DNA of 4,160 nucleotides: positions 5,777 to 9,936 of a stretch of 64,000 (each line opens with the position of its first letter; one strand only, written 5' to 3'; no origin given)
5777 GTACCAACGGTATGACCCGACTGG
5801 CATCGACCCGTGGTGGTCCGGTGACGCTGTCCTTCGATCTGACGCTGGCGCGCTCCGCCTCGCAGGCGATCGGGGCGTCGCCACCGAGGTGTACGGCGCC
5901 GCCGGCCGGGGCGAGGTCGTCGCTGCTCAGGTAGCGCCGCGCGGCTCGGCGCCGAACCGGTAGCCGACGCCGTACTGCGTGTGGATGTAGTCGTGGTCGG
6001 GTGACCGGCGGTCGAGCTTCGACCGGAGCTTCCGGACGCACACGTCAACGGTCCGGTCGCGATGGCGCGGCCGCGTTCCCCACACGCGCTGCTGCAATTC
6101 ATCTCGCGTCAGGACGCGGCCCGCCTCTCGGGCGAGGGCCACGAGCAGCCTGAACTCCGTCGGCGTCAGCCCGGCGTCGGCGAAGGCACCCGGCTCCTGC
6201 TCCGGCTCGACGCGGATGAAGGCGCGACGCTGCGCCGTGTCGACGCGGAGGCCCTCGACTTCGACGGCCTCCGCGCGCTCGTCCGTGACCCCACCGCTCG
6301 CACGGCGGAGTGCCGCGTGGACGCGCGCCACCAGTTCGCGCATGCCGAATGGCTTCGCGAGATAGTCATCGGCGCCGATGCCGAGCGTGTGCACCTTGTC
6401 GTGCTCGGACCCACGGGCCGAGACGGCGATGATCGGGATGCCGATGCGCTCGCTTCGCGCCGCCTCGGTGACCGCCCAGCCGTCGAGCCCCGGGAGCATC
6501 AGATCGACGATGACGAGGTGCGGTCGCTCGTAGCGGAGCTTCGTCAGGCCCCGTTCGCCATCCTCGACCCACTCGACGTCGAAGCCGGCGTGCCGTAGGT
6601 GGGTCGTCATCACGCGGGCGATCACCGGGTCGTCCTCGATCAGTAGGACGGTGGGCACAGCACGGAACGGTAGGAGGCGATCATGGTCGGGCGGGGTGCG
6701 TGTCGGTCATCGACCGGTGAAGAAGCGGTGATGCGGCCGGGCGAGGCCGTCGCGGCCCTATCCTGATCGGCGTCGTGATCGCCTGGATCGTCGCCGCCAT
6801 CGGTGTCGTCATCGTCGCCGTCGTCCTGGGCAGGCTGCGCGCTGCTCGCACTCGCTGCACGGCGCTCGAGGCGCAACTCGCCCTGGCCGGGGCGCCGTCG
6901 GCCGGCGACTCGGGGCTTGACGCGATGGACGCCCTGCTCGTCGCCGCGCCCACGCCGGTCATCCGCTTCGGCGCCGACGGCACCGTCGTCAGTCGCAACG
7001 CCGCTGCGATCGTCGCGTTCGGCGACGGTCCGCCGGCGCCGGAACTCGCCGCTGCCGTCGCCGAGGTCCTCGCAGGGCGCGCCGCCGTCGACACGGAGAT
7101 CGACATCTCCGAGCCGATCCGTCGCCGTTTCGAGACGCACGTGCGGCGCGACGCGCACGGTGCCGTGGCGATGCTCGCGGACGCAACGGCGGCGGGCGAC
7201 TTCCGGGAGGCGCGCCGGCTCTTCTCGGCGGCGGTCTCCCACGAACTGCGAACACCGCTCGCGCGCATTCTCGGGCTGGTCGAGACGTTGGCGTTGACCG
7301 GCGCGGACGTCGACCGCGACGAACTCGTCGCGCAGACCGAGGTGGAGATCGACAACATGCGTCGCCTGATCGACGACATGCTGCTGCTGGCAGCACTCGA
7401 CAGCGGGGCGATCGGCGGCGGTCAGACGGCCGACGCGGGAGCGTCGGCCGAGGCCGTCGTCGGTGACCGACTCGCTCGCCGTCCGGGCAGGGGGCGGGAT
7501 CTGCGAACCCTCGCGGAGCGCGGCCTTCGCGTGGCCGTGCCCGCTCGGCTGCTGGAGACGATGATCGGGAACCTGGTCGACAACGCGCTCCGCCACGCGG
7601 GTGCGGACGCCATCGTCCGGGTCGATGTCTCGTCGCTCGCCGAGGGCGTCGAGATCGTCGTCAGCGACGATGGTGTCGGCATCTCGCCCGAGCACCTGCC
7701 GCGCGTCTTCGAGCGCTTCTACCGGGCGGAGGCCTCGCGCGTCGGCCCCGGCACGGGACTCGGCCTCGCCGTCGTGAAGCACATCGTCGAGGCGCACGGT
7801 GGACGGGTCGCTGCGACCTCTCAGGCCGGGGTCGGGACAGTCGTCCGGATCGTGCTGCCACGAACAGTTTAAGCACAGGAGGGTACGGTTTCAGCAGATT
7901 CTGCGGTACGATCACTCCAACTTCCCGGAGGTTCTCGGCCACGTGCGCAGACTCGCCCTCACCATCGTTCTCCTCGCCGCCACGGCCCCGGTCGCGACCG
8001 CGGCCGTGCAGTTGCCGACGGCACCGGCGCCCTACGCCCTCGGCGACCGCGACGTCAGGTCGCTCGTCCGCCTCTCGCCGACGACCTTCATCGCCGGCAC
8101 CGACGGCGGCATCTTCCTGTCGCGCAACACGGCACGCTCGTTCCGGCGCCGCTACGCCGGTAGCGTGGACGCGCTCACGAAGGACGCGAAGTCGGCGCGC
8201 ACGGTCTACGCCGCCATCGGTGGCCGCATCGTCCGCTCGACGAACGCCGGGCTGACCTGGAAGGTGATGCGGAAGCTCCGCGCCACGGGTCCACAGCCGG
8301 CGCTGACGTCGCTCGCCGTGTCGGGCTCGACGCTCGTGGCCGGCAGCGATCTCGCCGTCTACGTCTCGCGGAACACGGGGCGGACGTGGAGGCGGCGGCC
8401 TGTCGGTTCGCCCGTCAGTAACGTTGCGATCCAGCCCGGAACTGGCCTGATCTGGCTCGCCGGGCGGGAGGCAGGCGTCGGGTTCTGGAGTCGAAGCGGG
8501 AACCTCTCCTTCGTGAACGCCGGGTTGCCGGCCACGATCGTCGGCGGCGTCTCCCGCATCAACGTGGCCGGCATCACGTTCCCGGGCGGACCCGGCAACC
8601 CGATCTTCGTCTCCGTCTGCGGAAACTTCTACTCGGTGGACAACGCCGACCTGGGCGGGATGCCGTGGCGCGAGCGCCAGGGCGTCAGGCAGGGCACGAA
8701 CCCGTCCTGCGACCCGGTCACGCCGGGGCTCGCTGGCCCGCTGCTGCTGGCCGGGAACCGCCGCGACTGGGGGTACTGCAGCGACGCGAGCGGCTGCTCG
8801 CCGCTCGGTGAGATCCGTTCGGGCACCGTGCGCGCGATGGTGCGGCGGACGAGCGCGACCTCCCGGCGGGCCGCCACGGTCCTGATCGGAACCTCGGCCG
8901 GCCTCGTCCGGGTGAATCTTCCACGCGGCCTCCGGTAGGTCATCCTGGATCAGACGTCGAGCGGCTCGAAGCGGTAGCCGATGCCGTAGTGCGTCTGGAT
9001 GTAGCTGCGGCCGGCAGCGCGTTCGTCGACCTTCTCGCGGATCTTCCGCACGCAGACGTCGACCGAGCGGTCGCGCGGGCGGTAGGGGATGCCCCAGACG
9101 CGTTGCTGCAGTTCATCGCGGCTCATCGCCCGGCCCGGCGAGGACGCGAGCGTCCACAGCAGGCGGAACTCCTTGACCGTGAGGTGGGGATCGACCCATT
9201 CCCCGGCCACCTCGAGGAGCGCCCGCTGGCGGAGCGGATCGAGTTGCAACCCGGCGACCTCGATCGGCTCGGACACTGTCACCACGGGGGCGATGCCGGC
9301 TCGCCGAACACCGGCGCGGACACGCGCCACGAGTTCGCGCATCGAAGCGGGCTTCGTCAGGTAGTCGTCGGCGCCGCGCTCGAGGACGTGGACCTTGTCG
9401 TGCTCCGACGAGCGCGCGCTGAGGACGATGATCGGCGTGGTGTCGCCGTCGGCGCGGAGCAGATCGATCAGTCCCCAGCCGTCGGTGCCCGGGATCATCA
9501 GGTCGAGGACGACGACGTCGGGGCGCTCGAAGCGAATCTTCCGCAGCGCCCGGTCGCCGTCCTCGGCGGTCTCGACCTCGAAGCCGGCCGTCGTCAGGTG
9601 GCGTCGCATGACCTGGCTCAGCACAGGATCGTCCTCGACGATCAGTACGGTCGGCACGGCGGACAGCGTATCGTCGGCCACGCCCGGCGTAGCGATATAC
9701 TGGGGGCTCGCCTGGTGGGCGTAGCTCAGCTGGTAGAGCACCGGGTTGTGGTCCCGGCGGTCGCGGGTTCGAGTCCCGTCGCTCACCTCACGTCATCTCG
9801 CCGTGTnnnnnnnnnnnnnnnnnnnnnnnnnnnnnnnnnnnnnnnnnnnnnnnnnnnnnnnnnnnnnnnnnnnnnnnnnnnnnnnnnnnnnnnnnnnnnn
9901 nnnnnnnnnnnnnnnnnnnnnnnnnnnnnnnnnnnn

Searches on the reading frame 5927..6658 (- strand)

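Call 7: search_protein_families(library=pfam, proteins=[window:5927-6658:-], max_evalue=0.001)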
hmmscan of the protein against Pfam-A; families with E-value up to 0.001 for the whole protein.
window:5927-6658:- (243 aa): 2 families
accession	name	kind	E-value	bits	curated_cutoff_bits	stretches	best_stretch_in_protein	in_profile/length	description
PF00072.30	Response_reg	-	2e-26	92.8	30.2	1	4-113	1-110/111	Response regulator receiver domain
PF00486.34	Trans_reg_C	-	7.7e-25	87.2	26.2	1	163-235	5-77/77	Transcriptional regulatory protein, C terminal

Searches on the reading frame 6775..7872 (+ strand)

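Call 7: search_protein_families(library=pfam, proteins=[window:6775-7872:+], max_evalue=0.001)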
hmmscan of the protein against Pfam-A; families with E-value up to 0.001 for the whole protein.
window:6775-7872:+ (365 aa): 3 families
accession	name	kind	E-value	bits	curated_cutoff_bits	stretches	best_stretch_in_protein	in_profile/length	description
PF02518.31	HATPase_c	-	1.1e-29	103.6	26.4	1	258-364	4-110/111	Histidine kinase-, DNA gyrase B-, and HSP90-like ATPase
PF00512.31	HisKA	-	2.2e-15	56.9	26.9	1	146-211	1-66/66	His Kinase A (phospho-acceptor) domain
PF13581.12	HATPase_c_2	-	2.7e-06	27.9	27.4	1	267-360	39-126/127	Histidine kinase-like ATPase domain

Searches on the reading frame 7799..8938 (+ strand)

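Call 7: search_protein_families(library=pfam, proteins=[window:7799-8938:+], max_evalue=0.001)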
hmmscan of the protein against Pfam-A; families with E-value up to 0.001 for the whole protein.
window:7799-8938:+ (379 aa): 0 families

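Call 29: search_protein_families(library=ncbifam, proteins=[window:7799-8938:+], max_evalue=0.01)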
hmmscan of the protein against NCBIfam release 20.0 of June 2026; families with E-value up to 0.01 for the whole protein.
window:7799-8938:+ (379 aa): 1 family
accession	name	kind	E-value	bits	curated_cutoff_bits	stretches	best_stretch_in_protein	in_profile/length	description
NF045728.1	glycosyl_F510_1955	equivalog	8e-08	31.9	175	2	131-227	103-200/246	F510_1955 family glycosylhydrolase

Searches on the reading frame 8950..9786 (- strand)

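Call 7: search_protein_families(library=pfam, proteins=[window:8950-9786:-], max_evalue=0.001)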
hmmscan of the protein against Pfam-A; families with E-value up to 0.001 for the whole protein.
window:8950-9786:- (278 aa): 2 families
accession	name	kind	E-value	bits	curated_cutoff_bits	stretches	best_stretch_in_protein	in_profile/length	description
PF00072.30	Response_reg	-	7.5e-31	107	30.2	1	47-157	1-111/111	Response regulator receiver domain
PF00486.34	Trans_reg_C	-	2.5e-23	82.4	26.2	1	201-273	5-77/77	Transcriptional regulatory protein, C terminal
